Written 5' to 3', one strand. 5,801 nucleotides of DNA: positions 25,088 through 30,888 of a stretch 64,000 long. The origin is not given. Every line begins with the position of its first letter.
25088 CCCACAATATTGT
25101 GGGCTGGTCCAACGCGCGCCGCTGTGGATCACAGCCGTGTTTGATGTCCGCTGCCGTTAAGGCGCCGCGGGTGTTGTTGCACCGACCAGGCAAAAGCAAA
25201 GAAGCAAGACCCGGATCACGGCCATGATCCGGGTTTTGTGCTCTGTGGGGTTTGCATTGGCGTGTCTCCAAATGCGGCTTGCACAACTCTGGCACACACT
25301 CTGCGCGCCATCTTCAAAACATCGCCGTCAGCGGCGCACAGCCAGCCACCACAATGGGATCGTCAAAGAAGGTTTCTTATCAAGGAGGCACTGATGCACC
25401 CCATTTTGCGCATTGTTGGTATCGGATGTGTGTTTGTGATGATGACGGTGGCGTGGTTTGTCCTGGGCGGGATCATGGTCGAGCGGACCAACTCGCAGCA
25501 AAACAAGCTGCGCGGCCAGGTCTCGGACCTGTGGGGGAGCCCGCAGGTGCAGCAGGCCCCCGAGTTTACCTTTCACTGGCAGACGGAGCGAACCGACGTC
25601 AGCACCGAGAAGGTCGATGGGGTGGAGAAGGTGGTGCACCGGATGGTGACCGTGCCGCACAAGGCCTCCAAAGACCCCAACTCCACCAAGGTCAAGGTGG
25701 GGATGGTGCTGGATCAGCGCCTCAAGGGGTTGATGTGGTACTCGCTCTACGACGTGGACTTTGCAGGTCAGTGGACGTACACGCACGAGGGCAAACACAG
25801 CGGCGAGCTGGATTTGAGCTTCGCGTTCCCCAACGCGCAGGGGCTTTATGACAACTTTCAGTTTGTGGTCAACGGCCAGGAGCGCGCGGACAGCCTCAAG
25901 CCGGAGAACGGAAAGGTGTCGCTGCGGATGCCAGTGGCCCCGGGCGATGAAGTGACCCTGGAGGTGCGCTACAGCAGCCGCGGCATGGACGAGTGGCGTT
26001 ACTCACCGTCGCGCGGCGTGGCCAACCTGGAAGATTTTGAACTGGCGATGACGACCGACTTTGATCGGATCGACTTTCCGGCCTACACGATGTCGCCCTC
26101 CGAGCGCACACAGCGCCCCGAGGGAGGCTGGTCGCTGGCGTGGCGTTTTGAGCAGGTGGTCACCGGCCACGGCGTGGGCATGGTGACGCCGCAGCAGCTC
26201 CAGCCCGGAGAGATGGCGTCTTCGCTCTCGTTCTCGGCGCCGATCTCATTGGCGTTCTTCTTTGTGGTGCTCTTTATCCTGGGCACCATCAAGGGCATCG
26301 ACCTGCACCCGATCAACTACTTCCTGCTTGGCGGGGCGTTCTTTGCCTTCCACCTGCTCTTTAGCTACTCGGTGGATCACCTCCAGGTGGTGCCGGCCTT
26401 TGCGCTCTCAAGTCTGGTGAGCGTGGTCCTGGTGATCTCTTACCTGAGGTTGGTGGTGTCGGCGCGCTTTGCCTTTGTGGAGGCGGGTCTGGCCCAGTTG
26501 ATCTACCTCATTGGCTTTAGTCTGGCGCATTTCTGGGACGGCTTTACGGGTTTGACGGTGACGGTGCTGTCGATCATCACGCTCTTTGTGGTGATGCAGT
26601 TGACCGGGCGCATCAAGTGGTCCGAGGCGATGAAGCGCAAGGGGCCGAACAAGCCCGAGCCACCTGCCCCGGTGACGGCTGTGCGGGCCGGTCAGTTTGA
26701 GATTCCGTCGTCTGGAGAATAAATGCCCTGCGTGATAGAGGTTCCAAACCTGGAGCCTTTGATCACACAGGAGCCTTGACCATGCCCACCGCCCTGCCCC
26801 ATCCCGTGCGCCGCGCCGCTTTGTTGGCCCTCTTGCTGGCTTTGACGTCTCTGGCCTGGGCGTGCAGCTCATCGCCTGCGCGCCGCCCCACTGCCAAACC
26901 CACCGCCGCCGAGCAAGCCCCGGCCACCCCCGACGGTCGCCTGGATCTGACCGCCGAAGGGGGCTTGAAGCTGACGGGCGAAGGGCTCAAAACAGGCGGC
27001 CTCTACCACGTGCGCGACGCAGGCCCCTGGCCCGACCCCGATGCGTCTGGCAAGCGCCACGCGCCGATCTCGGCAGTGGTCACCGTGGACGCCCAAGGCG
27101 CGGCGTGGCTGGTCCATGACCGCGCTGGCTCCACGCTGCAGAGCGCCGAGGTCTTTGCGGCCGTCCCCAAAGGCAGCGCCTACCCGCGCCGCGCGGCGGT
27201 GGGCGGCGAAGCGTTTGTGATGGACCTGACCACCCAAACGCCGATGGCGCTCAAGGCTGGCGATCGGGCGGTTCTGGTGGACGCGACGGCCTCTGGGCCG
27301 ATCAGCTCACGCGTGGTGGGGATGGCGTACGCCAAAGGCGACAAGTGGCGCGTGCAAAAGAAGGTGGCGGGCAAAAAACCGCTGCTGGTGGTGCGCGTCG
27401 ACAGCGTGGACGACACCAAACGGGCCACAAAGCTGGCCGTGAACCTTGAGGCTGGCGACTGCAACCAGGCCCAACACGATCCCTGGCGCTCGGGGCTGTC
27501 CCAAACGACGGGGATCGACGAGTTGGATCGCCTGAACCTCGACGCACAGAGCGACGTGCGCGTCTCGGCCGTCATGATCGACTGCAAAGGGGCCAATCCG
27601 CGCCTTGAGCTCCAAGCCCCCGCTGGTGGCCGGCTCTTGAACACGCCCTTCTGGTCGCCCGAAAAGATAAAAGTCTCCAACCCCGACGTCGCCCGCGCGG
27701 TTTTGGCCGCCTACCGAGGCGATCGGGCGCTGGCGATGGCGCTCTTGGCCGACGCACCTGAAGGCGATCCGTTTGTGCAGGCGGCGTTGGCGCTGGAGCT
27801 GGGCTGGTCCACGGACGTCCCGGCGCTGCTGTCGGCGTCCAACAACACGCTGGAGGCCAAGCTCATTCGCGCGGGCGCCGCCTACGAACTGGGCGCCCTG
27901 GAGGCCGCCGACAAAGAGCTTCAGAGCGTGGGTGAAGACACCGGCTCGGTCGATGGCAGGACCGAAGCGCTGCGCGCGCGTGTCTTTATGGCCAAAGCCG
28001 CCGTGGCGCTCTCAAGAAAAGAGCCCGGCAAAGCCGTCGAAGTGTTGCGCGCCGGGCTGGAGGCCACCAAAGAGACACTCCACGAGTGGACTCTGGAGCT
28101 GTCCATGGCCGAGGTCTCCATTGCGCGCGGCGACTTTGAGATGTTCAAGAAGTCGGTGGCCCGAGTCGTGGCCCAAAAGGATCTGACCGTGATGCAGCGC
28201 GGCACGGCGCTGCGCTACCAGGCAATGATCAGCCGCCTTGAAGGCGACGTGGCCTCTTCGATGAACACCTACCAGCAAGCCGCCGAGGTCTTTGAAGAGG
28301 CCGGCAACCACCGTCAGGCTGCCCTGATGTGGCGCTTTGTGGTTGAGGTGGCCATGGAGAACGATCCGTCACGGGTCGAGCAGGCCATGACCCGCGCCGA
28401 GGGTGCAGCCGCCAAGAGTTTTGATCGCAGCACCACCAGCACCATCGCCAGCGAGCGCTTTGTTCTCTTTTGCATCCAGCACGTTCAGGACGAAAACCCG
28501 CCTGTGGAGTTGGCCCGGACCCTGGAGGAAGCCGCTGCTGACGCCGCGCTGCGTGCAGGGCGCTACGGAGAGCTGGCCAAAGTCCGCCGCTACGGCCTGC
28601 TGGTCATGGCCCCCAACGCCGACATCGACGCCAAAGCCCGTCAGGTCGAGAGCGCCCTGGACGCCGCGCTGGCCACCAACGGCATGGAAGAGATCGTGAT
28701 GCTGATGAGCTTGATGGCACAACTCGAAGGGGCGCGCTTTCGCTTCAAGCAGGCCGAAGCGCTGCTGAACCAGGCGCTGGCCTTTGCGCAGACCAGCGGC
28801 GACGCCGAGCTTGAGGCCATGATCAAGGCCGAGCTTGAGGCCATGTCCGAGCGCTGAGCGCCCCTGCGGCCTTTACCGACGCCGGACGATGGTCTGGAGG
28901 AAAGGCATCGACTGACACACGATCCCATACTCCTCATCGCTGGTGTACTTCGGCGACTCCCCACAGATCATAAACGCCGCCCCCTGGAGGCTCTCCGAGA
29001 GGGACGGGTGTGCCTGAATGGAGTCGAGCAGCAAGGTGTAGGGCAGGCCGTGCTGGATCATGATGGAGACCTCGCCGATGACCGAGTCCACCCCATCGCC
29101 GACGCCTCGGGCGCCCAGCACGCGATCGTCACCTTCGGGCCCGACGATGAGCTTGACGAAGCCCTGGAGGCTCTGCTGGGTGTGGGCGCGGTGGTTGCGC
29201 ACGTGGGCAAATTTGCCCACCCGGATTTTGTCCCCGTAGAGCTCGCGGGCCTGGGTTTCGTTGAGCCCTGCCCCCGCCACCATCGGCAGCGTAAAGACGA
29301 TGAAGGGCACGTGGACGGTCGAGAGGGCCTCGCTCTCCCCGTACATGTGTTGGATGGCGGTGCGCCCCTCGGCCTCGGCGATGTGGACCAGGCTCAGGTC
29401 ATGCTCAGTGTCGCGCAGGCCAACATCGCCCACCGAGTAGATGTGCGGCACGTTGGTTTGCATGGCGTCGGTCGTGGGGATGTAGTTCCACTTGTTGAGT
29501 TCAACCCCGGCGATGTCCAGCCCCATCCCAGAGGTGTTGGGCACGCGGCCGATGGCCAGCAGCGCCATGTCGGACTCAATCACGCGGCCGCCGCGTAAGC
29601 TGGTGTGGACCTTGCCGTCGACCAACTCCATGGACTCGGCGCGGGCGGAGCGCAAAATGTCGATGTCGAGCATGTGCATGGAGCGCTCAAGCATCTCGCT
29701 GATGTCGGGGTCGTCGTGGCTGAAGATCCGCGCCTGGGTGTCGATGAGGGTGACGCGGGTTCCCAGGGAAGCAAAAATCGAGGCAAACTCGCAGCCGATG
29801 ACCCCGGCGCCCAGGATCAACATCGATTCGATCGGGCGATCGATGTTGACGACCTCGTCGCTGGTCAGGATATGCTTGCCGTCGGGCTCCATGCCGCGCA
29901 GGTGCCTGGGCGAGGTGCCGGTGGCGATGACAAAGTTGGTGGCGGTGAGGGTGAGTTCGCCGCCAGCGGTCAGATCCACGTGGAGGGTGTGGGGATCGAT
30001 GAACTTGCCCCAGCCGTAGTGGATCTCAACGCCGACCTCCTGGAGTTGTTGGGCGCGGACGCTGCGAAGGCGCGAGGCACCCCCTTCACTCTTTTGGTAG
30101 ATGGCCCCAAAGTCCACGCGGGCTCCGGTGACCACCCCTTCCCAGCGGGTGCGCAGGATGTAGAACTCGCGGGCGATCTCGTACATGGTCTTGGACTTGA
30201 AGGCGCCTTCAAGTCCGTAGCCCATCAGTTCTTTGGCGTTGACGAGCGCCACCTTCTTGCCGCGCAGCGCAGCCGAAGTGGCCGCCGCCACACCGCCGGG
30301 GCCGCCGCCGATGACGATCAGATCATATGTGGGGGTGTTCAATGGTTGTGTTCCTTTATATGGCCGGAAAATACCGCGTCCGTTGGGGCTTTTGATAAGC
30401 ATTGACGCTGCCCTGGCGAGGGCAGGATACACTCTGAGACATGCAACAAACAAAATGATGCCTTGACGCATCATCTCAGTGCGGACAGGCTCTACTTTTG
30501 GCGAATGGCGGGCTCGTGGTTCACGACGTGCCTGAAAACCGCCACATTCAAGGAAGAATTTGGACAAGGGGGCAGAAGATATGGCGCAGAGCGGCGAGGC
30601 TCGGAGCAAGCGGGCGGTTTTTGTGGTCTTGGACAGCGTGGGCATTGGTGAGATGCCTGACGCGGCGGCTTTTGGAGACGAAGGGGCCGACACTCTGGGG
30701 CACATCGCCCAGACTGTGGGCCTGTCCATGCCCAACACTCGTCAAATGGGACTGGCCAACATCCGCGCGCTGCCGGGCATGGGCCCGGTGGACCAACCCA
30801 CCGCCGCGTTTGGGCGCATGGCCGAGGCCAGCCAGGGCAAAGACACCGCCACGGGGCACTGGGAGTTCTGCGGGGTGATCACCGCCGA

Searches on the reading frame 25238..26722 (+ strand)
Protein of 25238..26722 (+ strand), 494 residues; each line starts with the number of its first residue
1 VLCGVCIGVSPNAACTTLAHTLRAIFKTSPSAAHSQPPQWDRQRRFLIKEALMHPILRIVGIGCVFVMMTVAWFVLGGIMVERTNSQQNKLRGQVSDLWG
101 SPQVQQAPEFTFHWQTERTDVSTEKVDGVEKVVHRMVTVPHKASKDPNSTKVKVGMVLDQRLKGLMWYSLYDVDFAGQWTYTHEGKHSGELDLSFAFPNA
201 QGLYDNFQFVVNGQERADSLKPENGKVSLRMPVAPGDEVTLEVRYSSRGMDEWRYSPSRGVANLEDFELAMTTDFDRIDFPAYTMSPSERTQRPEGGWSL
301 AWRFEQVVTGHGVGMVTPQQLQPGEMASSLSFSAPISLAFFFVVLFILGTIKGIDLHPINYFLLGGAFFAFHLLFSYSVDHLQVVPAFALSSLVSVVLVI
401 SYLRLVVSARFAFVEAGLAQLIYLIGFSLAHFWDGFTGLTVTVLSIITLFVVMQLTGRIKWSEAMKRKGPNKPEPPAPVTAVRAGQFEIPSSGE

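Call 50: search_protein_families(library=pfam, proteins=[window:25238-26722:+], max_evalue=0.001)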
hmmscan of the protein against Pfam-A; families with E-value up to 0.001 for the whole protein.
window:25238-26722:+ (494 aa): 1 family
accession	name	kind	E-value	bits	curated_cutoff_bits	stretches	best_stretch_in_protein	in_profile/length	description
PF06123.17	CreD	-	2.7e-16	59.9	23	2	338-462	304-428/428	Inner membrane protein CreD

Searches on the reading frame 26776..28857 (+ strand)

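Call 50: search_protein_families(library=pfam, proteins=[window:26776-28857:+], max_evalue=0.001)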
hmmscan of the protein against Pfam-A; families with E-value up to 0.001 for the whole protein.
window:26776-28857:+ (693 aa): 1 family
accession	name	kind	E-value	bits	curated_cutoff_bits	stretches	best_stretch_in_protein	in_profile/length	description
PF14938.12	SNAP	-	0.00026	21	25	1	487-585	125-221/282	Soluble NSF attachment protein, SNAP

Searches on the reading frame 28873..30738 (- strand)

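Call 50: search_protein_families(library=pfam, proteins=[window:28873-30738:-], max_evalue=0.001)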
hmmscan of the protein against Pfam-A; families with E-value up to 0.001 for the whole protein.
window:28873-30738:- (621 aa): 12 families
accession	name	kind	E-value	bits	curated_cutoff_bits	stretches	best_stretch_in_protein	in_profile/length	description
PF07992.20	Pyr_redox_2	-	3.2e-53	181.5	26.1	1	138-458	1-291/291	Pyridine nucleotide-disulphide oxidoreductase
PF02852.28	Pyr_redox_dim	-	7.8e-23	81.2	25.3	1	477-587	1-109/110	Pyridine nucleotide-disulphide oxidoreductase, dimerisation domain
PF00070.33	Pyr_redox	-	1.2e-18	67.8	22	1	306-377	2-74/82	Pyridine nucleotide-disulphide oxidoreductase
PF13738.12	Pyr_redox_3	-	1.8e-12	47.5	30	1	263-437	122-305/305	Pyridine nucleotide-disulphide oxidoreductase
PF01134.28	GIDA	-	5.7e-08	32.7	22.1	1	139-210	1-74/391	Glucose inhibited division protein A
PF12831.13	FAD_oxidored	-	6.9e-08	32.6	27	1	139-173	1-35/416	FAD dependent oxidoreductase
PF03486.20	HI0933_like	-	1.6e-07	31.5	50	1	139-173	2-36/244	HI0933-like protein Rossmann domain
PF13450.12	NAD_binding_8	-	2.4e-06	28.1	21.9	0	142-168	1-27/68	NAD(P)-binding Rossmann-like domain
PF02737.24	3HCDH_N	-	1.1e-05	25.9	22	1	308-372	4-66/180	3-hydroxyacyl-CoA dehydrogenase, NAD binding domain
PF01262.27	AlaDh_PNT_C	-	1.4e-05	25.1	23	0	306-337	31-62/214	Alanine dehydrogenase/PNT, C-terminal domain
PF01266.30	DAO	-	2.1e-05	24.7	27.9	0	139-174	1-36/353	FAD dependent oxidoreductase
PF00890.30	FAD_binding_2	-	3.5e-05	23.6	20.4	1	139-172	1-34/414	FAD binding domain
